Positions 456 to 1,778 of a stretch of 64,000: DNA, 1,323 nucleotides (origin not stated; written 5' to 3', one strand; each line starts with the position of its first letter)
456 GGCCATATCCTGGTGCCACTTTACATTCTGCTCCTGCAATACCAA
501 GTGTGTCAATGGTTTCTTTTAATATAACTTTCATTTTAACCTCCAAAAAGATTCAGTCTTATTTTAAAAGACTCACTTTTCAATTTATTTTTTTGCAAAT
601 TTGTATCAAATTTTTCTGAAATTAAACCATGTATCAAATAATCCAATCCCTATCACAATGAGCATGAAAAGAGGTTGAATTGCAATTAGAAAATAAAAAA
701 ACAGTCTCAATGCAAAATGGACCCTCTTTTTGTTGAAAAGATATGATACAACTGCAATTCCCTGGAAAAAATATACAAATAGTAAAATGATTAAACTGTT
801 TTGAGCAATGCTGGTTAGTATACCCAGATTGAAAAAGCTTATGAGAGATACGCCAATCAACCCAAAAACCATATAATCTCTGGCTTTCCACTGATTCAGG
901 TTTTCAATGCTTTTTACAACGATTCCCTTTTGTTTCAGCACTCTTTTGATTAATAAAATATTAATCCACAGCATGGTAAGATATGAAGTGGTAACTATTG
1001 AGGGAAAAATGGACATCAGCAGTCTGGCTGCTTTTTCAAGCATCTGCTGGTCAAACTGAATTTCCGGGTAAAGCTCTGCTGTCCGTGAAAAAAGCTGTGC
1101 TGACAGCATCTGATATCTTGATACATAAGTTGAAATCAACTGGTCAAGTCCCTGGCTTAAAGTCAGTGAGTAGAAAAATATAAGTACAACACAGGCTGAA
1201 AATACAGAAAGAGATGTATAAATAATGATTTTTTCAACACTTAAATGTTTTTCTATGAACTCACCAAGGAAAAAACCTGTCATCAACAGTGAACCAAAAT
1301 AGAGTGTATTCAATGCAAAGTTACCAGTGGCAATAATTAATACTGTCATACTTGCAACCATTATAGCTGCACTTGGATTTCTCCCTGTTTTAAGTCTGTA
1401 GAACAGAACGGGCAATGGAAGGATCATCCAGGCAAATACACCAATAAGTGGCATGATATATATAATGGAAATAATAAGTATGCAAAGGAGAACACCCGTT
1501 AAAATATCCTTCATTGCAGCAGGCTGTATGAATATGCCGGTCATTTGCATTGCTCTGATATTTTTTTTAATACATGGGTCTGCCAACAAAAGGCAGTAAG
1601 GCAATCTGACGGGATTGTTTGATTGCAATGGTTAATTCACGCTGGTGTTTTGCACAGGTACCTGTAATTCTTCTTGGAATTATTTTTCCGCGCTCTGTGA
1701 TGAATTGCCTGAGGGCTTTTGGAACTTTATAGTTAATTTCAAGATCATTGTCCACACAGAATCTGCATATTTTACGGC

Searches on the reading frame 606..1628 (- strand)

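Call 61: search_protein_families(library=pfam, proteins=[window:606-1628:-], max_evalue=0.000001)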
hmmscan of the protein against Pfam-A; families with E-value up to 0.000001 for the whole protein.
window:606-1628:- (340 aa): 1 family
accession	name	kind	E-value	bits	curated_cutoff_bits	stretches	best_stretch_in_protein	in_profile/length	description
PF09991.14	DUF2232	-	4.6e-45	154.5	27.8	1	47-333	2-290/290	Predicted membrane protein (DUF2232)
